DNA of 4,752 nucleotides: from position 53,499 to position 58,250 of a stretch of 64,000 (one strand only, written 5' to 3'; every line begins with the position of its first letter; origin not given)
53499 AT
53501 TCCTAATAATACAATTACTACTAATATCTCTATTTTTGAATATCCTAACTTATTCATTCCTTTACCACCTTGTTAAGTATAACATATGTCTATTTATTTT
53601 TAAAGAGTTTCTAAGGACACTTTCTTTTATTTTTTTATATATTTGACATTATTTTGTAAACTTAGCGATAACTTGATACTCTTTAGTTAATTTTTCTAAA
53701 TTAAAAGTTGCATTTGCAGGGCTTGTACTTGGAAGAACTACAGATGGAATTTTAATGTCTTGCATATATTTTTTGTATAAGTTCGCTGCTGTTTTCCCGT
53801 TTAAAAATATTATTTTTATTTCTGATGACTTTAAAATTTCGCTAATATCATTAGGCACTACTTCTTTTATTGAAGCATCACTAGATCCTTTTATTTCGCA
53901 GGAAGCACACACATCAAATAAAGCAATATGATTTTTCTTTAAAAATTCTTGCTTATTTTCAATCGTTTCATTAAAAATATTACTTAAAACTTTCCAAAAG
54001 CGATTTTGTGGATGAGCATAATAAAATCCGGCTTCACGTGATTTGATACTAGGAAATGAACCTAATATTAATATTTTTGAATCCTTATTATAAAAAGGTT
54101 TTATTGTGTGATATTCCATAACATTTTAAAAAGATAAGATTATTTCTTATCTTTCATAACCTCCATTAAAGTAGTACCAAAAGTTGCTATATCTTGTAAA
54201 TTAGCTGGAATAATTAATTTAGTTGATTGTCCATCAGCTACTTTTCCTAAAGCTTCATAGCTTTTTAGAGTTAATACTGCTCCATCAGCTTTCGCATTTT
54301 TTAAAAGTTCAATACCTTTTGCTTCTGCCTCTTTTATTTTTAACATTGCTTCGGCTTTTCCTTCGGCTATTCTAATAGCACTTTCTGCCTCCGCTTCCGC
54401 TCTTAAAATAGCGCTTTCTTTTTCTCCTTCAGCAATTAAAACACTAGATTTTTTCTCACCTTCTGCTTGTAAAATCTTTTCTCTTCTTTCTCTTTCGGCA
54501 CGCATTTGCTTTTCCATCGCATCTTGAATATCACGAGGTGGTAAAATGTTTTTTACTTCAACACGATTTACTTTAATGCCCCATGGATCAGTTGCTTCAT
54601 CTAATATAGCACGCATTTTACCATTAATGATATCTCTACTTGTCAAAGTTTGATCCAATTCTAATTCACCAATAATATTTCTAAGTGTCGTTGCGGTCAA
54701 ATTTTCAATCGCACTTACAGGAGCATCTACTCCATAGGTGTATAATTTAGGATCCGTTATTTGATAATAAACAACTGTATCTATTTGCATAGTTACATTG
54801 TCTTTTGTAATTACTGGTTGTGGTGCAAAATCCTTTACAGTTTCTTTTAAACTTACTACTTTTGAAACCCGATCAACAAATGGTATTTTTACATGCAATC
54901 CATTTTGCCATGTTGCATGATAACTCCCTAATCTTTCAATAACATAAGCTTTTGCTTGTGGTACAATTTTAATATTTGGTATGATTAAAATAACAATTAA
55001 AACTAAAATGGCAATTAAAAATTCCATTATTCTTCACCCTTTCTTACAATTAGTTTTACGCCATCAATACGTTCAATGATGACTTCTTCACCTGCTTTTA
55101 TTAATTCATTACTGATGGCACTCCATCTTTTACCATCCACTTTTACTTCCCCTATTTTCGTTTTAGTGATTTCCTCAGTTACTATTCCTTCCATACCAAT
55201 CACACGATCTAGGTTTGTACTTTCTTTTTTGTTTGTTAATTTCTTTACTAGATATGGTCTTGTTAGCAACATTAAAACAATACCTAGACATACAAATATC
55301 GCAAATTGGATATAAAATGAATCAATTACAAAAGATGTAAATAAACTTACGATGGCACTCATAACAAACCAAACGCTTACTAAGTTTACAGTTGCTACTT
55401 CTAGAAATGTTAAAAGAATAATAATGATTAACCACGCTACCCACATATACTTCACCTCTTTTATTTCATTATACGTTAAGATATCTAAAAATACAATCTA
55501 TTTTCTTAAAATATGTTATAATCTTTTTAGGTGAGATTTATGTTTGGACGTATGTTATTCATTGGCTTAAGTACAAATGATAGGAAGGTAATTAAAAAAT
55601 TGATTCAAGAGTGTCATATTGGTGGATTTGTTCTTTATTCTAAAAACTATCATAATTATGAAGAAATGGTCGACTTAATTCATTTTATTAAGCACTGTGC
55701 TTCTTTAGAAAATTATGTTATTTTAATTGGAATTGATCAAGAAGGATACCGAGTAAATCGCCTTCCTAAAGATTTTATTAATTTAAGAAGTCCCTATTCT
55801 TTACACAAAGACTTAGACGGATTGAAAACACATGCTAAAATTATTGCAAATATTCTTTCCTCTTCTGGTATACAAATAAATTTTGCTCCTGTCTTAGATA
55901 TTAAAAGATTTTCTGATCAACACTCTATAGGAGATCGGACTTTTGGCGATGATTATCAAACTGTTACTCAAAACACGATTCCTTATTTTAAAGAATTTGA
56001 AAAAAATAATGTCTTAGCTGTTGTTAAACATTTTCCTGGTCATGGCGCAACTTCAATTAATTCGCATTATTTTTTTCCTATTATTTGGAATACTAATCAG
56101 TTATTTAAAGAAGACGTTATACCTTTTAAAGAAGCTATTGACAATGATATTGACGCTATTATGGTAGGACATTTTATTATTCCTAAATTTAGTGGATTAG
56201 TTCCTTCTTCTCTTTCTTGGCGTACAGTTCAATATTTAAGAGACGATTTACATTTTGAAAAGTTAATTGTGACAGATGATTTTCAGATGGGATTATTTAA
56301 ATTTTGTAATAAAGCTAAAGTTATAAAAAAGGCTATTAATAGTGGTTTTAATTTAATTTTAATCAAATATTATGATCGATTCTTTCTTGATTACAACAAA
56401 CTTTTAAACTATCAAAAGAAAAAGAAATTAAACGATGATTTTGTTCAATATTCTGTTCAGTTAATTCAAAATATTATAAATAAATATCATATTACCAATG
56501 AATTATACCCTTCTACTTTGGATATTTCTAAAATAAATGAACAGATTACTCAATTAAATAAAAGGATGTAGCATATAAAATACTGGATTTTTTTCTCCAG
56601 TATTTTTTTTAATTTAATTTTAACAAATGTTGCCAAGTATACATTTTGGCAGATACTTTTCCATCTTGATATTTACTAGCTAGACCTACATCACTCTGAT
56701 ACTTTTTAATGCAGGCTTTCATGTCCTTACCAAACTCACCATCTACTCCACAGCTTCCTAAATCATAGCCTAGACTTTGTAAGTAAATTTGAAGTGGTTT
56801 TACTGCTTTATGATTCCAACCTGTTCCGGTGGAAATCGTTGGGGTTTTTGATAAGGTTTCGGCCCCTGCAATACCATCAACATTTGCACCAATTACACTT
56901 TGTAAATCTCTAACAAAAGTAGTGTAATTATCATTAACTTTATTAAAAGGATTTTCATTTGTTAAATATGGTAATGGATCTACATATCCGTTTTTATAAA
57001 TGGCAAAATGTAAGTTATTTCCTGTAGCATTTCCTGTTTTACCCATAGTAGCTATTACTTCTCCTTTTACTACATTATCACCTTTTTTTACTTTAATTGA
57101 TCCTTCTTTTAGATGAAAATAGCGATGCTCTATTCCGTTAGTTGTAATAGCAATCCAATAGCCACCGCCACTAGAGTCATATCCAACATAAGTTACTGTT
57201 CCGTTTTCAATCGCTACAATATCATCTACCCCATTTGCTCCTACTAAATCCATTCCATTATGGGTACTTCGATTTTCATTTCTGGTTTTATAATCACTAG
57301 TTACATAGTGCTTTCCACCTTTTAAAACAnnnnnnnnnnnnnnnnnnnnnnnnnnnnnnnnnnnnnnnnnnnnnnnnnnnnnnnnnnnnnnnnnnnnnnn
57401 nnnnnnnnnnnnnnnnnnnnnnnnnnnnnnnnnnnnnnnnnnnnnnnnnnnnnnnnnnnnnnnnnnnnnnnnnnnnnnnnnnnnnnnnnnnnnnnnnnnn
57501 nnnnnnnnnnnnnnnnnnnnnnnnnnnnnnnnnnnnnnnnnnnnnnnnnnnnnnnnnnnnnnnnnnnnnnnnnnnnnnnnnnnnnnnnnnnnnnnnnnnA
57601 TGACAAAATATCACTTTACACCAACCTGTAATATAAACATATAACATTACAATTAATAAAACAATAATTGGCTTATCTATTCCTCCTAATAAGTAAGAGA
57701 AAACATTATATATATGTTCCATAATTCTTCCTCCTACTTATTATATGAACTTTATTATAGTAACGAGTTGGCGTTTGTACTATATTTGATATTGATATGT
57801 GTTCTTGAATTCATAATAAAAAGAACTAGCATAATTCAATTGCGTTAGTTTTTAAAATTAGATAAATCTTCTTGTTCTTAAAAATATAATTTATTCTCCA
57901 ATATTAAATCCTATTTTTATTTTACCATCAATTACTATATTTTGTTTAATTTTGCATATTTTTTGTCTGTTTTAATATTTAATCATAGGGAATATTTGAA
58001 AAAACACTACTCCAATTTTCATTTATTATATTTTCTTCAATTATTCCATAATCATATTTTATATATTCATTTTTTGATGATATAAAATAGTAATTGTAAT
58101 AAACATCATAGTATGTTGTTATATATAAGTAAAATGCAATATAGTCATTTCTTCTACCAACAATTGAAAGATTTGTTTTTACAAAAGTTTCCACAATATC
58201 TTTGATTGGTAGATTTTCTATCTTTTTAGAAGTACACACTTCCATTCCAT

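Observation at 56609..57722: Stand-alone holin plus M23/PG-binding hydrolase cassette beside the Rhs locus, with no phage genes: possible holin/hydrolase-assisted (type 10-like) toxin release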

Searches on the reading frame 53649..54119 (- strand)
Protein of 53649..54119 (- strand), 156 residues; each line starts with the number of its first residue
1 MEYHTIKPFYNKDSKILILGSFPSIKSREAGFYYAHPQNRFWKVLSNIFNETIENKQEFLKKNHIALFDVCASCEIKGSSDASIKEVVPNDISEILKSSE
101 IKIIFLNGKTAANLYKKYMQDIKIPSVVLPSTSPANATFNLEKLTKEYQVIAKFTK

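Call 3: search_protein_families(library=pfam, proteins=[window:53649-54119:-], max_evalue=0.01)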
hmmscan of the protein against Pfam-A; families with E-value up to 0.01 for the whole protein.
window:53649-54119:- (156 aa): 2 families
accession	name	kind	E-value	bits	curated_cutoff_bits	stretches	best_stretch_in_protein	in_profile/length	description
PF03167.25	UDG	-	2.4e-15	57.3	24.3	1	8-148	2-132/141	Uracil DNA glycosylase superfamily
PF20469.4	OLD-like_TOPRIM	-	0.0083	17.1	23.2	0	93-129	26-63/67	Overcoming lysogenization defect protein-like, TOPRIM domain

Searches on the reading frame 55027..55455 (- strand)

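Call 3: search_protein_families(library=pfam, proteins=[window:55027-55455:-], max_evalue=0.01)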
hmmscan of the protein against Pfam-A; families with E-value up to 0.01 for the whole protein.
window:55027-55455:- (142 aa): 1 family
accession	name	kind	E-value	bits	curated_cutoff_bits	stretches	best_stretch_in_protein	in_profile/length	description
PF01957.25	NfeD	-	2.3e-15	57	29.1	1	83-139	2-57/57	NfeD-like C-terminal, partner-binding domain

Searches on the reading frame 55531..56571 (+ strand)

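Call 3: search_protein_families(library=pfam, proteins=[window:55531-56571:+], max_evalue=0.01)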
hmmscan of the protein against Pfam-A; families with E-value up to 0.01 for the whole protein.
window:55531-56571:+ (346 aa): 1 family
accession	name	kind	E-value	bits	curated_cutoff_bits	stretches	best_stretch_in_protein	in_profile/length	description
PF00933.27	Glyco_hydro_3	-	5.4e-49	167.8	27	1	15-314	14-315/316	Glycosyl hydrolase family 3 N terminal domain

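Call 62: search_protein_families(library=ncbifam, proteins=[window:55531-56571:+], max_evalue=0.01)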
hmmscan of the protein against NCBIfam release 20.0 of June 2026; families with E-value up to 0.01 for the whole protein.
window:55531-56571:+ (346 aa): 4 families
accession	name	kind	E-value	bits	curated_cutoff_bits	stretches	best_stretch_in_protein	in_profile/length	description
NF003740.0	PRK05337.1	equivalog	2.1e-45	155.4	207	1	22-283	19-285/340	beta-N-acetylhexosaminidase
NF011678.0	PRK15098.1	equivalog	2.9e-11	42.5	666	1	94-277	131-319/765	beta-glucosidase BglX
NF052329.1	XyloArabinsidase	equivalog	9.1e-07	27.3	1050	1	99-259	127-283/750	beta-xylosidase/alpha-l-arabinosidase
NF052331.1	Bet13-16Glucosase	equivalog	0.0037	15.5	1330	1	96-256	109-270/750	exo-beta-d-1,3/1,6-glucosidase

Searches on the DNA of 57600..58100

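Call 40: search_rna_families(source=window, start=57600, end=58100, threshold=evalue, max_evalue=1)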
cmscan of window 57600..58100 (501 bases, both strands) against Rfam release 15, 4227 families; matches with E-value up to 1: 0.
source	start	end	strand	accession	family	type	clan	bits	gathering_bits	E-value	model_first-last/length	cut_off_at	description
